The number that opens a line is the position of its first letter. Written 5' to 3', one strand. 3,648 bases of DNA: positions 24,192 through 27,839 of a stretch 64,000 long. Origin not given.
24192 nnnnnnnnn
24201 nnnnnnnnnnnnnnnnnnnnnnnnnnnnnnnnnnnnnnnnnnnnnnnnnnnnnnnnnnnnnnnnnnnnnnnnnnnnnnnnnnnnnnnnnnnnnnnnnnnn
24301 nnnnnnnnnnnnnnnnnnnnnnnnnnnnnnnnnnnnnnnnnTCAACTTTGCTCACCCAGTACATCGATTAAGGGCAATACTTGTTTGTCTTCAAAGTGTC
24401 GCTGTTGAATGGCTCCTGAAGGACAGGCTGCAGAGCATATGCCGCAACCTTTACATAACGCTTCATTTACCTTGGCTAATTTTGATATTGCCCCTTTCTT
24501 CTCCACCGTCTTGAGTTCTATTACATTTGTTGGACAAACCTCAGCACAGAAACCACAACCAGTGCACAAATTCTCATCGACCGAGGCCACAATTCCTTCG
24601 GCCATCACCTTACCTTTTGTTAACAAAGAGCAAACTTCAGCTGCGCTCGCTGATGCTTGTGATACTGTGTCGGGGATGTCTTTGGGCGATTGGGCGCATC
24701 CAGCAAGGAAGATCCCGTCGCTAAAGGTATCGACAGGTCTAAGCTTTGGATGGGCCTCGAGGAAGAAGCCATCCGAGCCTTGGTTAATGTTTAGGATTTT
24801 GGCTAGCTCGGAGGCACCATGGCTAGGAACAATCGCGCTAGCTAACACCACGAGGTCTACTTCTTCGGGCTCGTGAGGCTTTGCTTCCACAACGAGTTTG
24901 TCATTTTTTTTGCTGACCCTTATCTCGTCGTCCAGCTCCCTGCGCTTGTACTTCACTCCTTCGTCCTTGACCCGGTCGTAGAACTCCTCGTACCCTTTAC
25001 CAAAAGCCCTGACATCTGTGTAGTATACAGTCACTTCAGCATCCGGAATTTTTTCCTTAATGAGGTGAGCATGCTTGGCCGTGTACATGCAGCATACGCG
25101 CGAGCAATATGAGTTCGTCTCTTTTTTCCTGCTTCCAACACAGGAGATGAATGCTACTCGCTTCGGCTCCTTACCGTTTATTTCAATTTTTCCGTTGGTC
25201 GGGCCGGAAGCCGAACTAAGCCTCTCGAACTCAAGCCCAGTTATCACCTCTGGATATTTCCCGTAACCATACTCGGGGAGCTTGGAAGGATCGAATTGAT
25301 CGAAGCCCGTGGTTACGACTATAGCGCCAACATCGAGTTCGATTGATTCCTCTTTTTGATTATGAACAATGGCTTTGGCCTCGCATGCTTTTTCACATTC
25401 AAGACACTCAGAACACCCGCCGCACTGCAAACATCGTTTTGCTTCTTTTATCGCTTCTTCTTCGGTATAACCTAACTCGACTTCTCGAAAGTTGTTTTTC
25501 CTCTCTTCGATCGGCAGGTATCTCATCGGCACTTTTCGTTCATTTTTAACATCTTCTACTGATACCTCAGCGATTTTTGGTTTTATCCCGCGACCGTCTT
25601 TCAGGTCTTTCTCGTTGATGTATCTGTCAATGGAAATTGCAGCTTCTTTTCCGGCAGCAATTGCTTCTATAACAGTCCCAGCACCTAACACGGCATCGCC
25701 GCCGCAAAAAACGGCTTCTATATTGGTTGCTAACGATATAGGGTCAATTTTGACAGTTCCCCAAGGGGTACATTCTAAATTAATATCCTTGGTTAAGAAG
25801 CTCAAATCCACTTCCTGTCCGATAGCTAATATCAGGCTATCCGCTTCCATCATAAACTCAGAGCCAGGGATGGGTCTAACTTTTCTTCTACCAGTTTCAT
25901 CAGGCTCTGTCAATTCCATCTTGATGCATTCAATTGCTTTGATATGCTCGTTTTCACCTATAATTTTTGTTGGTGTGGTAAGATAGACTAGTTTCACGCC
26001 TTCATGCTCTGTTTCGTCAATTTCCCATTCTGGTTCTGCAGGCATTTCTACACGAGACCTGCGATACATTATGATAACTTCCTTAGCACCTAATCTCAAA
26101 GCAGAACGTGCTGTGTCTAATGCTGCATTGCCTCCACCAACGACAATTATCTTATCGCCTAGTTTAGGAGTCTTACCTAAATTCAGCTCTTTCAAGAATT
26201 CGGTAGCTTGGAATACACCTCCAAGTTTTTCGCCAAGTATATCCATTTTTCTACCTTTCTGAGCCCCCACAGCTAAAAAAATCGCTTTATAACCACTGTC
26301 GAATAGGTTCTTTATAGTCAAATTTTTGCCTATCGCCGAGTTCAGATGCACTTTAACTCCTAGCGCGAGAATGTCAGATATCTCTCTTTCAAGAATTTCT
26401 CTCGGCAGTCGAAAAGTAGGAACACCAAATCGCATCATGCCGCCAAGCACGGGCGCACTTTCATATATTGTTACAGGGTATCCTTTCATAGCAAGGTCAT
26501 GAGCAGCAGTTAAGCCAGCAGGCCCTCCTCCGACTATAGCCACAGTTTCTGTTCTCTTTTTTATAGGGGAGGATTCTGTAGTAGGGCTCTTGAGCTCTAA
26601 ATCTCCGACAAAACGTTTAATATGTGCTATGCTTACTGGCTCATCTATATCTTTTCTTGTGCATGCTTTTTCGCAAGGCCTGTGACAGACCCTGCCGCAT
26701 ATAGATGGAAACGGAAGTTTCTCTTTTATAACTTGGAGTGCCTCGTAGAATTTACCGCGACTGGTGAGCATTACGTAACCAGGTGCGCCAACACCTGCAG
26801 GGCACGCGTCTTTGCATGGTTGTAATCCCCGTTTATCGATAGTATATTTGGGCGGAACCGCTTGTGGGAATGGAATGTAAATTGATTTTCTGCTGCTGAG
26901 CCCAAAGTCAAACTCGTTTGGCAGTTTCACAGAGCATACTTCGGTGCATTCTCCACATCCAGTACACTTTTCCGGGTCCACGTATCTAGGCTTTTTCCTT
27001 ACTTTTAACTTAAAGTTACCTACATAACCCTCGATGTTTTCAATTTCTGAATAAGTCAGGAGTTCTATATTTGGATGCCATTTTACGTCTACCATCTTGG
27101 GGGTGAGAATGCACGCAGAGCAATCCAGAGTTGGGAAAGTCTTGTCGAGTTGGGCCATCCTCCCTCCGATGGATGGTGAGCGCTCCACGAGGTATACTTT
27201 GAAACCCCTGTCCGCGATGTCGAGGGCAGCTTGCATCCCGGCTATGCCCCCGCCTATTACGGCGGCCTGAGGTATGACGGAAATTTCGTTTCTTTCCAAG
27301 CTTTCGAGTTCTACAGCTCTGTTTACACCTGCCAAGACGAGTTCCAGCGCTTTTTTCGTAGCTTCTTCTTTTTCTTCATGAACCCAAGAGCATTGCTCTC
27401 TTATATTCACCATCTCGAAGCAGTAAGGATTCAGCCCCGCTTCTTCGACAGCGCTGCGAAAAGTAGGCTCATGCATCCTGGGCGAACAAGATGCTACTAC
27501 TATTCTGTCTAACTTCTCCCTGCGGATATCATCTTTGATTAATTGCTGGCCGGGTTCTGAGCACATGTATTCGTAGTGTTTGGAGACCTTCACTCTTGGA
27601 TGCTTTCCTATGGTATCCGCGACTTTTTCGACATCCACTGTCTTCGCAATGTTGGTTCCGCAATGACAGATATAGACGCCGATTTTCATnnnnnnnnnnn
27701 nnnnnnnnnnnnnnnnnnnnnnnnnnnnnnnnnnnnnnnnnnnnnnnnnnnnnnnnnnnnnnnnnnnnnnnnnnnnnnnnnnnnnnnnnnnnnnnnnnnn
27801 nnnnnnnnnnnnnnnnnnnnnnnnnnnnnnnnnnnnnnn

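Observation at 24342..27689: Giant HdrA with a complete GltD/NfnB-like module inserted between the N-terminal and FAD/ferredoxin domains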

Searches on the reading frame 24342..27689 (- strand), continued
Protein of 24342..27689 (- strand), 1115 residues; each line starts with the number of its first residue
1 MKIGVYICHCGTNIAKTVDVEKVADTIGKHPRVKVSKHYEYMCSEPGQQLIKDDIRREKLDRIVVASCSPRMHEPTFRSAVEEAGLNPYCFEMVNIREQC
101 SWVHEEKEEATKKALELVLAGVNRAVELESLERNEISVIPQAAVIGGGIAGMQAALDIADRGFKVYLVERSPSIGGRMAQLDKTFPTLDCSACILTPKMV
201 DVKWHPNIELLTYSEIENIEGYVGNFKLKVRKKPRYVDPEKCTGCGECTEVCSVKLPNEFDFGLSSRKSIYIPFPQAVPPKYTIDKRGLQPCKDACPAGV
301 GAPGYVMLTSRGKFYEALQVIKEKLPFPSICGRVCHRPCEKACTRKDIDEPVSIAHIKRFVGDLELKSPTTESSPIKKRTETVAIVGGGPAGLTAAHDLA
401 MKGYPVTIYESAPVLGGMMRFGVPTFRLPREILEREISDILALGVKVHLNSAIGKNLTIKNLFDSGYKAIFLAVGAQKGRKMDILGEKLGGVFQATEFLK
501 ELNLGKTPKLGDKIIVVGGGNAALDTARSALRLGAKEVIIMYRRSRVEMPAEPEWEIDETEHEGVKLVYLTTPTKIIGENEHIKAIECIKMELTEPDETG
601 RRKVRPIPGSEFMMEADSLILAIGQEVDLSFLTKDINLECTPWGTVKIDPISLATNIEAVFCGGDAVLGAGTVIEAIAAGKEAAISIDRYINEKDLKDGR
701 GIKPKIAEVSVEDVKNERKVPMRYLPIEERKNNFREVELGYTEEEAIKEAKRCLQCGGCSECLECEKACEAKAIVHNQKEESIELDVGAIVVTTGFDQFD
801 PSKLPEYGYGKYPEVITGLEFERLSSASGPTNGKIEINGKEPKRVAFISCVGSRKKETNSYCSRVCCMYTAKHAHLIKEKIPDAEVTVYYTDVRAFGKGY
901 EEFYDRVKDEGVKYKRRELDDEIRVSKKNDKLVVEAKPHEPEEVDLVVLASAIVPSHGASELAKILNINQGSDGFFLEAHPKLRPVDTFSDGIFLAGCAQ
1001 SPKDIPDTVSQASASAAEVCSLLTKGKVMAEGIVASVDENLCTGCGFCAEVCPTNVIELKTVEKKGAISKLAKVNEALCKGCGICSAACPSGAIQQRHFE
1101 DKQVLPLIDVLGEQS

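Call 44: find_encoding_contigs(protein=P0002, flank=8000, max_places=2)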
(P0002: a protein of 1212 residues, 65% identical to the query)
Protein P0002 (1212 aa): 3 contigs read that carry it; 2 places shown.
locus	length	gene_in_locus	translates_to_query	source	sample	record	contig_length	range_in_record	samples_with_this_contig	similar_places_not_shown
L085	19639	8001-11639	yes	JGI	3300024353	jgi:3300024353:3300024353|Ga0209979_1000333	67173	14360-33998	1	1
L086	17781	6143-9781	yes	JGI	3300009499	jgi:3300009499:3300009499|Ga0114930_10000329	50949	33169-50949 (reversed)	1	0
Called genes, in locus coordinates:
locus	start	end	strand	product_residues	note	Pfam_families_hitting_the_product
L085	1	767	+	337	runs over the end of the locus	PF01058:Oxidored_q6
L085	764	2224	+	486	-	PF27537:HoxH, PF00374:NiFeSe_Hases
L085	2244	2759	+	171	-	PF01750:HycI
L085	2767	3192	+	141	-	PF02662:FlpD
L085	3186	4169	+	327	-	PF00037:Fer4 (faint), PF12797:Fer4_2 (faint), PF13187:Fer4_9 (faint), PF13237:Fer4_10 (faint), PF13183:Fer4_8 (weak), PF13534:Fer4_17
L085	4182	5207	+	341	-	PF13183:Fer4_8 (faint), PF13187:Fer4_9 (faint), PF14697:Fer4_21 (faint), PF00037:Fer4 (faint), PF12797:Fer4_2 (faint), PF13237:Fer4_10 (faint), PF17179:Fer4_22, PF25160:LdpA_Fe-S-bd (faint)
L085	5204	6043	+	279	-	PF00970:FAD_binding_6 (weak), PF00175:NAD_binding_1, PF10418:DHODB_Fe-S_bind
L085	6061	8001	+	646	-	PF12831:FAD_oxidored (weak), PF13450:NAD_binding_8 (weak), PF00037:Fer4 (weak), PF12838:Fer4_7, PF13187:Fer4_9 (weak), PF13237:Fer4_10, PF14697:Fer4_21, PF00037:Fer4 (weak), +5 more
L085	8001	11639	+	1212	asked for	PF12831:FAD_oxidored, PF14691:Fer4_20, PF07992:Pyr_redox_2, PF13450:NAD_binding_8, PF12838:Fer4_7, PF14697:Fer4_21, PF07992:Pyr_redox_2, PF00037:Fer4, +26 more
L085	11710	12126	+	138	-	PF02662:FlpD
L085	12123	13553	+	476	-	PF01565:FAD_binding_4, PF02913:FAD-oxidase_C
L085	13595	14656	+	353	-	PF13183:Fer4_8, PF13237:Fer4_10 (faint), PF12838:Fer4_7 (weak), PF13534:Fer4_17 (weak), PF02754:CCG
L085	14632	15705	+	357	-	PF21948:LplA-B_cat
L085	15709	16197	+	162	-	PF13237:Fer4_10 (faint), PF13183:Fer4_8, PF13187:Fer4_9, PF13534:Fer4_17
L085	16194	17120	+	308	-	PF02754:CCG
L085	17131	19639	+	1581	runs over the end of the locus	PF14691:Fer4_20, PF07992:Pyr_redox_2, PF13450:NAD_binding_8, PF12838:Fer4_7, PF14697:Fer4_21, PF07992:Pyr_redox_2, PF07992:Pyr_redox_2, PF07992:Pyr_redox_2, +29 more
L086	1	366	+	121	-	?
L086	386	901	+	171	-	PF01750:HycI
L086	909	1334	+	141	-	PF02662:FlpD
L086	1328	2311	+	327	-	PF00037:Fer4 (faint), PF12797:Fer4_2 (faint), PF13187:Fer4_9 (faint), PF13237:Fer4_10 (faint), PF13183:Fer4_8 (weak), PF13534:Fer4_17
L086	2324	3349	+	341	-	PF13183:Fer4_8 (faint), PF13187:Fer4_9 (faint), PF14697:Fer4_21 (faint), PF00037:Fer4 (faint), PF12797:Fer4_2 (faint), PF13237:Fer4_10 (faint), PF17179:Fer4_22, PF25160:LdpA_Fe-S-bd (faint)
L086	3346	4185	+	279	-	PF00970:FAD_binding_6 (weak), PF00175:NAD_binding_1, PF10418:DHODB_Fe-S_bind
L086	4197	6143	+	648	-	PF12831:FAD_oxidored (weak), PF13450:NAD_binding_8 (weak), PF00037:Fer4 (weak), PF12838:Fer4_7, PF13187:Fer4_9 (weak), PF13237:Fer4_10, PF14697:Fer4_21, PF00037:Fer4 (weak), +5 more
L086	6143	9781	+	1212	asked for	PF12831:FAD_oxidored, PF14691:Fer4_20, PF07992:Pyr_redox_2, PF13450:NAD_binding_8, PF12838:Fer4_7, PF14697:Fer4_21, PF07992:Pyr_redox_2, PF00037:Fer4, +26 more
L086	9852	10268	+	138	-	PF02662:FlpD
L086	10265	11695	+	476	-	PF01565:FAD_binding_4, PF02913:FAD-oxidase_C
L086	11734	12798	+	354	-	PF13183:Fer4_8, PF13237:Fer4_10 (faint), PF12838:Fer4_7 (weak), PF13534:Fer4_17 (weak), PF02754:CCG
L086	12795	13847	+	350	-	PF21948:LplA-B_cat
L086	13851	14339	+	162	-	PF13237:Fer4_10 (faint), PF13183:Fer4_8, PF13187:Fer4_9, PF13534:Fer4_17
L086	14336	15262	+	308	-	PF02754:CCG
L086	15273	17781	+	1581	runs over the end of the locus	PF14691:Fer4_20, PF07992:Pyr_redox_2, PF13450:NAD_binding_8, PF12838:Fer4_7, PF14697:Fer4_21, PF07992:Pyr_redox_2, PF07992:Pyr_redox_2, PF07992:Pyr_redox_2, +29 more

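Call 68: predict_structure(alignment_id=A1)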
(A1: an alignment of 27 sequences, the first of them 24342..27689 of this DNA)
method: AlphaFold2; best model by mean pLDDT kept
length: 1115 residues; sequences in the alignment: 27
mean_pLDDT: 81.5   pTM: 0.63
mean pLDDT of the five models: 81.5, 79.3, 78.0, 76.3, 73.6
residues with pLDDT >= 90: 375; 70-90: 541; 50-70: 155; < 50: 44
segments of 3 or more residues with pLDDT < 50: 175-190, 258-266, 275-277, 895-898, 979-983, 1110-1115
pLDDT, mean of each block of 10 residues (from residue 1): 88 71 91 90 80 92 84 71 83 81 74 89 82 77 86 92 91 50 37 63 86 84 85 82 84 64 50 57 76 90 92 91 90 90 91 93 77 71 95 96 94 90 89 92 92 78 92 88 90 91 86 93 93 93 91 86 93 92 94 82 87 94 85 74 86 92 89 90 95 86 71 82 86 82 95 84 89 82 90 76 85 85 68 78 91 70 69 86 90 53 78 82 86 88 92 75 76 59 55 72 65 84 80 73 81 71 69 72 76 71 56 41
secondary structure, 60 per line:
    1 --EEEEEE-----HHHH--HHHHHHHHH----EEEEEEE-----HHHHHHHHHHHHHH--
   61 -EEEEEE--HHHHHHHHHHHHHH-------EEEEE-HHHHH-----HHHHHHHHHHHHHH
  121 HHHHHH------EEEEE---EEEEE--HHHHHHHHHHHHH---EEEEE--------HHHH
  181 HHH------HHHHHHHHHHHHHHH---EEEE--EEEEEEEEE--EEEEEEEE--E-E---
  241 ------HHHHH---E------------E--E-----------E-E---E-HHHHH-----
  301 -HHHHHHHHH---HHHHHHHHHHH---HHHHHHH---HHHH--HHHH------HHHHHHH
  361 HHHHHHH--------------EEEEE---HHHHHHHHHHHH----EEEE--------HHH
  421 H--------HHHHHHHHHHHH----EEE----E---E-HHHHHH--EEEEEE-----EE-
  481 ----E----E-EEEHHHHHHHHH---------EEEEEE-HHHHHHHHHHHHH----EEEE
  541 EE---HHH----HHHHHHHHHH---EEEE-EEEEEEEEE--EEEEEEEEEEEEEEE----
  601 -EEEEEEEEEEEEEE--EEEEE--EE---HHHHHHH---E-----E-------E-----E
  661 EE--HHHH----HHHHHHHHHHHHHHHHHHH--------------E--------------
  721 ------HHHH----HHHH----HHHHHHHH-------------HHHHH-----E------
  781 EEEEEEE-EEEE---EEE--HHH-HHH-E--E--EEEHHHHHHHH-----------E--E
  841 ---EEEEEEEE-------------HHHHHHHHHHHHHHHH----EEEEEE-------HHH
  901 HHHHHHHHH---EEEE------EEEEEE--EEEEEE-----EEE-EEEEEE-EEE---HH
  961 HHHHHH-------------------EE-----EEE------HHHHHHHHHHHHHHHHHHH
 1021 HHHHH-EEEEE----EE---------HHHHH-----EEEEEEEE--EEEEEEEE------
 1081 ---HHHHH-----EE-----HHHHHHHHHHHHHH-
elements in order (helices of 4 or more, strands of 3 or more residues): E3-8 H14-17 H20-28 E33-39 H45-58 E62-67 H70-83 E91-95 H97-101 H107-126 E133-137 E141-145 H148-160 E164-168 H177-183 H190-204 E208-211 E214-222 E225-232 H247-251 H291-295 H302-310 H314-324 H328-334 H338-341 H344-347 H354-367 E382-386 H390-401 E406-409 H418-421 H430-441 E446-448 H459-464 E467-472 E492-494 H495-503 E513-518 H520-532 E537-542 H553-562 E566-569 E571-579 E582-596 E602-615 E618-622 H630-636 E660-662 H665-668 H673-691 H727-730 H735-738 H743-750 H764-768 E781-787 E789-792 E796-798 E815-817 H818-825 E844-851 H865-880 E885-890 H898-909 E913-916 E923-928 E931-936 E942-944 E946-951 E953-955 H959-966 E993-995 H1002-1025 E1027-1031 H1047-1051 E1057-1064 E1067-1074 H1084-1088 H1101-1114

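Call 70: fold_search(model_id=the predicted structure, library=pdb)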
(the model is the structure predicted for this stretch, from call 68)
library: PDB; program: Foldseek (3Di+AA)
matches with E <= 10: 1943; with E <= 0.001: 686
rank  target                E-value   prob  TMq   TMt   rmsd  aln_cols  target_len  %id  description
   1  8rvu_A                7.5e-62  1.00  0.39  0.62   9.6      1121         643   31  CryoEM structure of the Elp-Hdr complex of Methanothermobacter marburgensis state 2 (composite structure) (released 2025-05-14)
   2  8rvy_A                2.2e-61  1.00  0.36  0.58  14.2      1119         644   31  CryoEM structure of the Elp-Hdr complex of Methanothermobacter marburgensis state 1 (composite structure) (released 2025-05-14)
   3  5odc_A                1.6e-59  1.00  0.42  0.66   8.7      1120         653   31  Heterodisulfide reductase / [NiFe]-hydrogenase complex from Methanothermococcus thermolithotrophicus at 2.3 A resoluti (released 2017-08-30)
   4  5odh_A                8.8e-59  1.00  0.42  0.65   8.0      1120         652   31  Heterodisulfide reductase / [NiFe]-hydrogenase complex from Methanothermococcus thermolithotrophicus soaked with heter (released 2017-08-30)
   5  5odi_A                2.2e-58  1.00  0.42  0.66   8.6      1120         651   31  Heterodisulfide reductase / [NiFe]-hydrogenase complex from Methanothermococcus thermolithotrophicus cocrystallized wi (released 2017-08-30)
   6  7bkb_A                4.9e-55  1.00  0.40  0.61   9.0      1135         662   28  Formate dehydrogenase - heterodisulfide reductase - formylmethanofuran dehydrogenase complex from Methanospirillum hun (released 2021-09-29)
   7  7bkd_A                1.4e-54  1.00  0.37  0.59  12.5      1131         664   28  Formate dehydrogenase - heterodisulfide reductase - formylmethanofuran dehydrogenase complex from Methanospirillum hun (released 2021-09-29)
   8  9bov_A                6.9e-51  1.00  0.40  0.38  17.2       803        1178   29  Structure of electron bifurcating Nfn-ABC complexed with NAD from Caldicellulosiruptor saccharolyticus (released 2025-03-05)
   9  9n5u_A                2.2e-50  1.00  0.40  0.47   5.9       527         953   42  Structure of the Thermococcus sibiricus NfnABC complex (released 2025-05-07)
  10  8oh5_C                3.8e-49  1.00  0.40  0.38   4.8       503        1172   39  Cryo-EM structure of the electron bifurcating transhydrogenase StnABC complex from Sporomusa Ovata (state 2) (released 2023-09-13)
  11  9n5v_A                2.0e-46  1.00  0.40  0.47   4.0       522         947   42  Structure of the NAD(H)-bound Thermococcus sibiricus NfnABC complex (released 2025-05-07)
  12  5jca_L                1.3e-41  1.00  0.34  0.79   2.8       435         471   42  NADP(H) bound NADH-dependent Ferredoxin:NADP Oxidoreductase (NfnI) from Pyrococcus furiosus (released 2017-04-12)
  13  4ylf_B                1.1e-39  1.00  0.34  0.80   2.5       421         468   42  Insights into flavin-based electron bifurcation via the NADH-dependent reduced ferredoxin-NADP oxidoreductase structur (released 2015-07-08)
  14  5jfc_L                3.0e-39  1.00  0.33  0.78   2.8       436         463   40  NADH-dependent Ferredoxin:NADP Oxidoreductase (NfnI) from Pyrococcus furiosus (released 2017-04-12)
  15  5vj7_A                8.7e-38  1.00  0.33  0.78   3.0       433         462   37  Ferredoxin NADP Oxidoreductase (Xfn) (released 2017-07-19)
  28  8f6n_D                3.7e-32  1.00  0.34  0.39  31.3      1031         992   16  Dihydropyrimidine Dehydrogenase (DPD) C671S Mutant Soaked with Thymine Quasi-Anaerobically (released 2023-02-01)
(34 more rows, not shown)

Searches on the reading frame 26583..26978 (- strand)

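Call 62: search_protein_families(library=pfam, proteins=[window:26583-26978:-], max_evalue=0.01)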
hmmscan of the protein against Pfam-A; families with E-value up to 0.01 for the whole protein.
seq(132 aa): 10 families
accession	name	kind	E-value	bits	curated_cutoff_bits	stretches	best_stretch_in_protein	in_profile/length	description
PF14691.11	Fer4_20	-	1.3e-19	70.5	25.8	1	53-129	30-109/113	Dihydroprymidine dehydrogenase domain II, 4Fe-4S cluster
PF13187.11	Fer4_9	-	4.8e-06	26.9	27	1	4-25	1-22/52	4Fe-4S dicluster domain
PF25160.1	LdpA_Fe-S-bd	-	2.2e-05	24.6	27.6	0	3-19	26-42/49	LdpA Fe-S cluster-binding domain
PF13237.11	Fer4_10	-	3.9e-05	23.9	25.5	1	1-17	5-23/53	4Fe-4S dicluster domain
PF12837.12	Fer4_6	-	6.3e-05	23.2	25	1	1-17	5-21/24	4Fe-4S binding domain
PF00037.32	Fer4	-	0.00013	22.1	21.1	1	1-15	4-18/24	4Fe-4S binding domain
PF12797.12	Fer4_2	-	0.00065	20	24.5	1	1-16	6-21/22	4Fe-4S binding domain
PF12838.12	Fer4_7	-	0.0029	18.5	27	1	1-17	34-50/52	4Fe-4S dicluster domain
PF12800.12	Fer4_4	-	0.0031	18.2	24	1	2-17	1-16/17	4Fe-4S binding domain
PF13183.11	Fer4_8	-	0.0048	17.8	27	1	3-18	52-67/68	4Fe-4S dicluster domain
